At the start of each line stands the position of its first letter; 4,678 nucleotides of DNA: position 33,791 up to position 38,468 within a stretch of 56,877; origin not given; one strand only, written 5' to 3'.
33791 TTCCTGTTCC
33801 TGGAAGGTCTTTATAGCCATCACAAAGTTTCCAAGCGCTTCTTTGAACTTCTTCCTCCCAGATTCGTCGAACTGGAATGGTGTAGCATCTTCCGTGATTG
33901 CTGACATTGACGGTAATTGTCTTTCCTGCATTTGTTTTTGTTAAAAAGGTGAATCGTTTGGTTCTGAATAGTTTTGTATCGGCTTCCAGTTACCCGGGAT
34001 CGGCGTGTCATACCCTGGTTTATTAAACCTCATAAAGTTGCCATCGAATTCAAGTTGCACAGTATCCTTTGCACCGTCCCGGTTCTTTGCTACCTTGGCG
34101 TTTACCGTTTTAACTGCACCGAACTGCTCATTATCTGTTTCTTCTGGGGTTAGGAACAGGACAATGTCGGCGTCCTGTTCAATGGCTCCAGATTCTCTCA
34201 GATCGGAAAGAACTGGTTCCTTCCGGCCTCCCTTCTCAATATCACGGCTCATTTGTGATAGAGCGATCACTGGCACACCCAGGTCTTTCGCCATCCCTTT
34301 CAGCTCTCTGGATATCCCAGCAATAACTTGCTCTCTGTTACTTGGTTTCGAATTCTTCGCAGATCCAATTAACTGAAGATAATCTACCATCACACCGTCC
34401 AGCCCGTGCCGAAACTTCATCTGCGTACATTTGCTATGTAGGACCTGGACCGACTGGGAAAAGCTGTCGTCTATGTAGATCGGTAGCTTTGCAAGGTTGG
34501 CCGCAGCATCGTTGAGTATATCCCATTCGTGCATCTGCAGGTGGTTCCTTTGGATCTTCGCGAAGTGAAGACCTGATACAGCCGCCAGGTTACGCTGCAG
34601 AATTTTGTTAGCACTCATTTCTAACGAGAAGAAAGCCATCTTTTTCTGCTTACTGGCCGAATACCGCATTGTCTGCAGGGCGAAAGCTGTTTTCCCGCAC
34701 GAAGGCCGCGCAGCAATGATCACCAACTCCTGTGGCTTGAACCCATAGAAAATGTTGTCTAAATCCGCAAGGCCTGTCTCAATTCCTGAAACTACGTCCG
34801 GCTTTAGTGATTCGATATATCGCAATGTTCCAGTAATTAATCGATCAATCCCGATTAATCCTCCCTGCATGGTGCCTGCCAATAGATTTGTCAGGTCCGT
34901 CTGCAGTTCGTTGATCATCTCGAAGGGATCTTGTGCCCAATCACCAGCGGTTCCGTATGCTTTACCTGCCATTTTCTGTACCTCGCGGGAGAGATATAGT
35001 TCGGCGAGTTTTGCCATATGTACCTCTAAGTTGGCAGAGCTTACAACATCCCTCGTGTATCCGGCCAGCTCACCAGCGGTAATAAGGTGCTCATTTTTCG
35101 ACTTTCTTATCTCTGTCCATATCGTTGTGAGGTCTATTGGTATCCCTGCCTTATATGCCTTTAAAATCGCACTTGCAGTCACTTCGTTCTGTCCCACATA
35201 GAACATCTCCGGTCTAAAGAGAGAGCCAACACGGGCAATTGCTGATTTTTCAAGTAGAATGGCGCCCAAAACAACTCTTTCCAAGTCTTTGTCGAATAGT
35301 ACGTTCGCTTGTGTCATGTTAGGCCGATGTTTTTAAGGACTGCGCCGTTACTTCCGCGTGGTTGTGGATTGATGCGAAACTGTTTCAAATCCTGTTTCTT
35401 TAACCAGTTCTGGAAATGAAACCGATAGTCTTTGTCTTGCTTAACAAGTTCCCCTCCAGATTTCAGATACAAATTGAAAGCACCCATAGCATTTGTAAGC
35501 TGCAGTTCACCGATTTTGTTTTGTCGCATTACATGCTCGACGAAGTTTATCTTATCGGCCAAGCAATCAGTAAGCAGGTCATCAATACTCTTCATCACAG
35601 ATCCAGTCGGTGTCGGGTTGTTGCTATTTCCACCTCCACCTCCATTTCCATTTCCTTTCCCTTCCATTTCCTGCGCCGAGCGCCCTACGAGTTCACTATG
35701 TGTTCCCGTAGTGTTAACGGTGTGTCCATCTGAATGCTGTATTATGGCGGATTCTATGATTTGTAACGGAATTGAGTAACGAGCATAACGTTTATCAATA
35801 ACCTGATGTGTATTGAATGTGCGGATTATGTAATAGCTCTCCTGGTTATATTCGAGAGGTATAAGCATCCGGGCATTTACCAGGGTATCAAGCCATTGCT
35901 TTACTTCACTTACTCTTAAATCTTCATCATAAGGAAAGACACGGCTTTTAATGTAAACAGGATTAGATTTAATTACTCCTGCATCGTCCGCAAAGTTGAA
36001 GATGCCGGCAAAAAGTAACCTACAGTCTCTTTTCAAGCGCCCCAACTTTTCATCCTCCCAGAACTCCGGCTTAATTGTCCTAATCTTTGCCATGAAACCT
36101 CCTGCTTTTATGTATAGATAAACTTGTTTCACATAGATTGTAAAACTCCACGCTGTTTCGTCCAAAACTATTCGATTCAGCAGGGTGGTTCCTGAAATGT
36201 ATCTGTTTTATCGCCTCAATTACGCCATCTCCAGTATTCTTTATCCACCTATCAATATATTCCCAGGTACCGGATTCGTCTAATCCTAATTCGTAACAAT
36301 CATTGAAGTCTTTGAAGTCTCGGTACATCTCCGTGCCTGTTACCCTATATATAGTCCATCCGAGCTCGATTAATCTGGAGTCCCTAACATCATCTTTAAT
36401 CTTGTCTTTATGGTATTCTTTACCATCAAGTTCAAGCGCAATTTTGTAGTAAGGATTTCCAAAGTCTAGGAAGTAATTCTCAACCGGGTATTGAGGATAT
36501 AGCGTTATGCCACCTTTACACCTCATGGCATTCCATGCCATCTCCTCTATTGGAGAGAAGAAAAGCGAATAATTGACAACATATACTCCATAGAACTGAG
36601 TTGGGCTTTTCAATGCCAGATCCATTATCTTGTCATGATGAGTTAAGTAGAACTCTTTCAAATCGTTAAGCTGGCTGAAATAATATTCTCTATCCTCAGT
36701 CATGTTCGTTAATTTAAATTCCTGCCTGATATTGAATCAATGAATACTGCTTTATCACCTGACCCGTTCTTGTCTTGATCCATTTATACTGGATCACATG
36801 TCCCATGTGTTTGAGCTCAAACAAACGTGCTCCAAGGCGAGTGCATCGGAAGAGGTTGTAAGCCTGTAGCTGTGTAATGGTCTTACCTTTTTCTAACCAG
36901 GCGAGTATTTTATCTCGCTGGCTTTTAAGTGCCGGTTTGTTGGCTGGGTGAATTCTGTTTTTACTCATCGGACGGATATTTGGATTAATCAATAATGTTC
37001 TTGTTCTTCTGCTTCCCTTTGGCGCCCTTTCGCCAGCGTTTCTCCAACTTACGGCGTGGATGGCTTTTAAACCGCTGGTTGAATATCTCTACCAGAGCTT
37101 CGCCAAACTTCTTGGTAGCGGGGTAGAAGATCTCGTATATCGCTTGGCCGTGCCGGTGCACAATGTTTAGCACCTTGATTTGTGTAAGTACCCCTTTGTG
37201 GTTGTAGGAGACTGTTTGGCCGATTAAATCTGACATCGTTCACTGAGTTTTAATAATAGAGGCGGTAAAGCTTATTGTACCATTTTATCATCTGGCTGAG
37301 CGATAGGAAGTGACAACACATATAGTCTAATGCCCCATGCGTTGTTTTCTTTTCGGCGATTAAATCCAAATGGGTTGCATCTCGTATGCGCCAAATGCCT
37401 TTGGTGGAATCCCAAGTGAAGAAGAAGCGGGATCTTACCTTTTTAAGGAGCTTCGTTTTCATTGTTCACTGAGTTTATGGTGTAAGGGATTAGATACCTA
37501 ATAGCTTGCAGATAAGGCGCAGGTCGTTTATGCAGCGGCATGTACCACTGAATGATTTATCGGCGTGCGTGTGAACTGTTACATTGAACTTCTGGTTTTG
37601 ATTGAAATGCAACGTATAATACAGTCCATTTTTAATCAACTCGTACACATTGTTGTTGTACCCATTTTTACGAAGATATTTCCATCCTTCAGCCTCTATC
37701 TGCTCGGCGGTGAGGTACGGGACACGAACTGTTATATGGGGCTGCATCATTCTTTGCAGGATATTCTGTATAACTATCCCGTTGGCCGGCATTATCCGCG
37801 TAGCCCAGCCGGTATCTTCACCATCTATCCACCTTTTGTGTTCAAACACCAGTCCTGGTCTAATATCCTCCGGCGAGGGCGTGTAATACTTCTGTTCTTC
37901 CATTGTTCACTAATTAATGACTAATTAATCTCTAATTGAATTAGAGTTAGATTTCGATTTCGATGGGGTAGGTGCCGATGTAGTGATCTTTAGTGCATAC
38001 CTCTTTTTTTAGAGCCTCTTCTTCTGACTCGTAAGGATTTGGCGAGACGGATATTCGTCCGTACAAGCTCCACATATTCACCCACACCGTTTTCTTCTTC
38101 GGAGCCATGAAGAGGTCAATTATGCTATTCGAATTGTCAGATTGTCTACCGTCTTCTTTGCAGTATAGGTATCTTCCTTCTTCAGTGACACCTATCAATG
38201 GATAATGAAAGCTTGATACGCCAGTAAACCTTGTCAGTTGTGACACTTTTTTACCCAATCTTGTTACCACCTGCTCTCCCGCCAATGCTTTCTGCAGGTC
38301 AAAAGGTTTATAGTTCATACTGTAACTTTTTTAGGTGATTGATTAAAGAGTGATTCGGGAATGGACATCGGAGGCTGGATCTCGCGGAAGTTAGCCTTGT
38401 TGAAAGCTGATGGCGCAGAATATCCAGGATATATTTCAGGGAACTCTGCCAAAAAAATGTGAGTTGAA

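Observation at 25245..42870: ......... element abutting start codons of many early genes (not Shine-Dalgarno-like)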

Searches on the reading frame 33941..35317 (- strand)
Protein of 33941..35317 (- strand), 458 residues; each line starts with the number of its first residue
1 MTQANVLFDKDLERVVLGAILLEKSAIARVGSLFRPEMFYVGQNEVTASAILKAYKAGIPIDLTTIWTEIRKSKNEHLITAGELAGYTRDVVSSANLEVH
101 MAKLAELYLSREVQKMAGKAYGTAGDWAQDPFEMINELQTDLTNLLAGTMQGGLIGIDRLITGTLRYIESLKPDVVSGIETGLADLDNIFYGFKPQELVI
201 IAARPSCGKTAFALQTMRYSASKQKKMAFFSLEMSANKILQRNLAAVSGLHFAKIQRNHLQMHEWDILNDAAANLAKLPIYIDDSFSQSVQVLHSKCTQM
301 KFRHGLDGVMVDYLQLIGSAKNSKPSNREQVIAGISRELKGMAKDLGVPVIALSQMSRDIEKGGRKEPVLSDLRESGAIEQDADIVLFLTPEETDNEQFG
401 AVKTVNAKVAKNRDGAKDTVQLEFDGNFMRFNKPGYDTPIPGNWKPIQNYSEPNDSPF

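Call 12: search_protein_families(library=phrogs, proteins=[window:33941-35317:-], max_evalue=0.001)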
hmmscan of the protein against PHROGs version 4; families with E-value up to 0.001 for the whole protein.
window:33941-35317:- (458 aa): 7 families
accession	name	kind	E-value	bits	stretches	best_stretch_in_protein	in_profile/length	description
phrog_19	-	DNA, RNA and nucleotide metabolism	8.3e-92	310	1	4-433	155-580/621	DnaB-like replicative helicase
phrog_243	-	DNA, RNA and nucleotide metabolism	2.9e-48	165.2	1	183-434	22-268/273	DnaB-like replicative helicase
phrog_239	-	DNA, RNA and nucleotide metabolism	1e-36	128.2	1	175-434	337-599/801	DNA primase/helicase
phrog_11530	-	unknown function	3.7e-34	119.2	1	279-432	5-157/184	-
phrog_19347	-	unknown function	3.4e-07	31.5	1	373-394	1-22/79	-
phrog_97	-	other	8.3e-06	26.2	1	174-244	45-123/506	UvsX-like recombinase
phrog_23150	-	unknown function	1.2e-05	26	1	6-216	5-214/217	-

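Call 14: find_related_loci(query=window:33941-35317:-, collection=viral_contigs, flank=10000)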
Query window:33941-35317:- (458 aa) in viral_contigs; peptide patterns used: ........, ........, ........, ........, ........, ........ (x = any residue, [..] = any of these).
5 stretches matched a pattern; 3 encode a relative of the query (tblastn E <= 1e-3); 3 distinct loci.
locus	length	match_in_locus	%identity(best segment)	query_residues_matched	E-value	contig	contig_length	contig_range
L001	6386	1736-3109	87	1-458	0e+0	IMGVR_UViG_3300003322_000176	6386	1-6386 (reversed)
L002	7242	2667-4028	68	6-458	0e+0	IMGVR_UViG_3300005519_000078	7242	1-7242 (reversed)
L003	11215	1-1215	68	55-458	0e+0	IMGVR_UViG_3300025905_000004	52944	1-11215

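Call 16: find_related_loci(query=window:33941-35317:-, collection=genome_contigs, flank=10000)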
Query window:33941-35317:- (458 aa) in genome_contigs; peptide patterns used: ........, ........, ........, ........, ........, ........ (x = any residue, [..] = any of these).
44 stretches matched a pattern, but none encodes a relative of the query by tblastn (E <= 1e-3).

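Call 17: find_related_loci(query=window:33941-35317:-, collection=metagenome_contigs, flank=10000)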
Query window:33941-35317:- (458 aa) in metagenome_contigs; peptide patterns used: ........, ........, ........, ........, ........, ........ (x = any residue, [..] = any of these).
80 stretches matched a pattern; 3 encode a relative of the query (tblastn E <= 1e-3); 3 distinct loci.
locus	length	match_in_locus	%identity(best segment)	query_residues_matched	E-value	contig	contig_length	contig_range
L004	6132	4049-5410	67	6-458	0e+0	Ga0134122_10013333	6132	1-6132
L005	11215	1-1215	68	55-458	0e+0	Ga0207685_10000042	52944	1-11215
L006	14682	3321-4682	68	6-458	0e+0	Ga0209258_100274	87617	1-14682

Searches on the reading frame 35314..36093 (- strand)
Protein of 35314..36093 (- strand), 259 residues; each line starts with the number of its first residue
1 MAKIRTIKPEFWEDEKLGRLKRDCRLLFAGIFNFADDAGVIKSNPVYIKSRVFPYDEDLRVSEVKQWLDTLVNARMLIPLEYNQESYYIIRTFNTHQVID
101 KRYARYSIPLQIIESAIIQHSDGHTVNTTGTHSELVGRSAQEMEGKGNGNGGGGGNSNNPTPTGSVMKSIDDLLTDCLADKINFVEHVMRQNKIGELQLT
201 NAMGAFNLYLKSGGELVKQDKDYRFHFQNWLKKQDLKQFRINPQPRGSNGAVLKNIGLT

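Call 12: search_protein_families(library=phrogs, proteins=[window:35314-36093:-], max_evalue=0.001)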
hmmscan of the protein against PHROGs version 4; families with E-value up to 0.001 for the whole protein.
window:35314-36093:- (259 aa): 6 families
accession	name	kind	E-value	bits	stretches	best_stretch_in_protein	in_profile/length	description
phrog_2149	-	DNA, RNA and nucleotide metabolism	4.2e-25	90.1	1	3-237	2-241/289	replication initiation protein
phrog_1408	-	DNA, RNA and nucleotide metabolism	6.1e-25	89.3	1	1-122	1-124/302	replication initiation protein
phrog_5718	-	DNA, RNA and nucleotide metabolism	1.6e-23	84.4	1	1-102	1-104/394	HNH endonuclease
phrog_16167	-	DNA, RNA and nucleotide metabolism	1.9e-23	84.7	1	1-122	1-117/315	replication initiation protein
phrog_12556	-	DNA, RNA and nucleotide metabolism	9.3e-11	42.8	1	1-66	1-65/347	replication initiation protein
phrog_17247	-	unknown function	2.4e-10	41.2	1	1-112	1-108/295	-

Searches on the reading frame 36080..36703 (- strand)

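Call 12: search_protein_families(library=phrogs, proteins=[window:36080-36703:-], max_evalue=0.001)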
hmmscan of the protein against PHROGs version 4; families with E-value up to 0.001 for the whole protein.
window:36080-36703:- (207 aa): 1 family
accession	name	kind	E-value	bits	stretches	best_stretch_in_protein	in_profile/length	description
phrog_9529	-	unknown function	2.4e-06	28.4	1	58-124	105-177/247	-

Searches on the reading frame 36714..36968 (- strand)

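Call 47: search_protein_families(library=pfam, proteins=[window:36714-36968:-], max_evalue=0.01)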
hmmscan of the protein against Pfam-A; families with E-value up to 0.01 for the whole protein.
window:36714-36968:- (84 aa): 1 family
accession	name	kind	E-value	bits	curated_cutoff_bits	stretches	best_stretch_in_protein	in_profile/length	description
PF14090.12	HTH_39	-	6.1e-15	55.3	21.3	1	16-78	1-68/70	Winged helix-turn-helix domain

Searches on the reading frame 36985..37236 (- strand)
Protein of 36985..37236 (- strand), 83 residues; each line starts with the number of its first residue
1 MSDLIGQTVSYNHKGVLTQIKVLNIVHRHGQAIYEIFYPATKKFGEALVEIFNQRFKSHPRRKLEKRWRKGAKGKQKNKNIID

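Call 10: search_protein_families(library=phrogs, proteins=[window:36985-37236:-], max_evalue=0.01)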
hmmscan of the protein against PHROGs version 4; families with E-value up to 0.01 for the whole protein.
window:36985-37236:- (83 aa): 0 families

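Call 11: search_protein_families(library=pfam, proteins=[window:36985-37236:-], max_evalue=0.01)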
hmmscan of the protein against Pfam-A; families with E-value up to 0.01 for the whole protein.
window:36985-37236:- (83 aa): 0 families

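Call 71: find_homologous_proteins(query=window:36985-37236:-)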
Query window:36985-37236:- (83 aa): 4 proteins with E <= 0.001 among 6 candidates.
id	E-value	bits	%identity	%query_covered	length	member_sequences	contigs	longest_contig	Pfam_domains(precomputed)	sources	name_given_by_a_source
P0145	1.1e-48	180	100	100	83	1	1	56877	-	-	-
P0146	1.9e-40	154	86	100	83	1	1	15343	-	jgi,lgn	jgi:hypothetical protein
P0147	6.5e-37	143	80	100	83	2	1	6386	-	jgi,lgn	-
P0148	8.7e-34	133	73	100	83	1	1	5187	-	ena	-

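Call 74: search_solved_structures(query=A3, max_evalue=10)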
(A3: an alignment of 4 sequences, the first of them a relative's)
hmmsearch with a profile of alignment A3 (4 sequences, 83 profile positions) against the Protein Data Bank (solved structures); distinct sequences matched with E-value up to 10: 6.
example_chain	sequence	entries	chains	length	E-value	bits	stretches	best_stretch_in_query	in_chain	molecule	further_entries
7a8s_A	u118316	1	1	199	0.0029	21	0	56-74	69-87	sTIM11_h3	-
6yqy_A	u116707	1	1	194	0.0038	20.7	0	56-73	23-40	de novo designed TIM barrel sTIM11noCys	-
5bvl_A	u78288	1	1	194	0.0039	20.6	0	56-73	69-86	designed TIM barrel sTIM11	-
7osu_A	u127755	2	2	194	0.0054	20.2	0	56-73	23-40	sTIM11noCys-SB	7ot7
8r8o_A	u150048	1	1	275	0.032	17.7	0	56-73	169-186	HalluTIM3-1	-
8r8n_A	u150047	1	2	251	0.062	16.8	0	56-73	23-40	HalluTIM2-2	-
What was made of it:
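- Tried and rejected: The PDB profile search gave only spurious hits to designed TIM barrels (call 74).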

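Call 79: predict_structure(alignment_id=A3)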
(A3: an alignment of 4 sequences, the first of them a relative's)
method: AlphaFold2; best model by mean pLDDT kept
length: 83 residues; sequences in the alignment: 4
mean_pLDDT: 53.6   pTM: 0.24
mean pLDDT of the five models: 53.6, 53.6, 52.8, 50.1, 48.1
residues with pLDDT >= 90: 0; 70-90: 0; 50-70: 61; < 50: 22
segments of 3 or more residues with pLDDT < 50: 25-30, 76-83
pLDDT, mean of each block of 10 residues (from residue 1): 57 61 50 52 56 51 55 50 42
secondary structure, 60 per line:
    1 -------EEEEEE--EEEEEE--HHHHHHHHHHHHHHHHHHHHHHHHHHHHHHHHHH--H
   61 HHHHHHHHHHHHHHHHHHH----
elements in order: E8-13 E16-21 H24-57 H60-79
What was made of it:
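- The structure model of the best candidate (the 83-aa basic-tailed protein) was unusable, with pLDDT 54 (call 79).
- Tried and rejected: The AlphaFold model of the 83-aa protein had pLDDT 54 and was not searched further (call 79).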

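Call 87: find_encoding_contigs(protein=P0146, flank=10000, max_places=2)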
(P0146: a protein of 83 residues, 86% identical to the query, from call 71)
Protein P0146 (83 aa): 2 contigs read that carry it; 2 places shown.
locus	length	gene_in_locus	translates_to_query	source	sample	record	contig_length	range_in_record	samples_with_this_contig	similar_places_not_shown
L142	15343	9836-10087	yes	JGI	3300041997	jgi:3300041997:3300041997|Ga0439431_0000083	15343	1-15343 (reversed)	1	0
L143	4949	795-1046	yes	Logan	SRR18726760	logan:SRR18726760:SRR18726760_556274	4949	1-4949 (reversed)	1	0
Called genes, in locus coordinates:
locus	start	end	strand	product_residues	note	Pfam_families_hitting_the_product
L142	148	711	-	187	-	-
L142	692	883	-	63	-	-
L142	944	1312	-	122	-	-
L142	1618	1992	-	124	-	-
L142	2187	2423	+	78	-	-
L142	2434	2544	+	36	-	-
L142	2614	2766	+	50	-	-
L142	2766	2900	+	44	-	-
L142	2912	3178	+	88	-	-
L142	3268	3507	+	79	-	-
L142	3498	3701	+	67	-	-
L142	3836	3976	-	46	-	-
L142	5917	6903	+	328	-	PF06420:Mgm101p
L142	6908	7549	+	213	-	PF05565:Sipho_Gp157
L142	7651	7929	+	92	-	PF11672:DUF3268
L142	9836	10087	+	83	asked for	-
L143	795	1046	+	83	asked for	-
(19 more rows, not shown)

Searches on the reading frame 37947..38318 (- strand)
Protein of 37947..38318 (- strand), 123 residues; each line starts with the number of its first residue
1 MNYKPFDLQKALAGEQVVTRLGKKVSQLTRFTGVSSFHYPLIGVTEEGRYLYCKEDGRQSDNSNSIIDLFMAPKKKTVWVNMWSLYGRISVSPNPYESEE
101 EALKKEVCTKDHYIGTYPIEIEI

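Call 13: search_protein_families(library=phrogs, proteins=[window:37947-38318:-], max_evalue=0.001)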
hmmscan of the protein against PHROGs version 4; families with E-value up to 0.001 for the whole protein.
window:37947-38318:- (123 aa): 1 family
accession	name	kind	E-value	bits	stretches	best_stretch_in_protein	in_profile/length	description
phrog_9552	-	other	5.6e-05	24.2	1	4-47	2-47/149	kinase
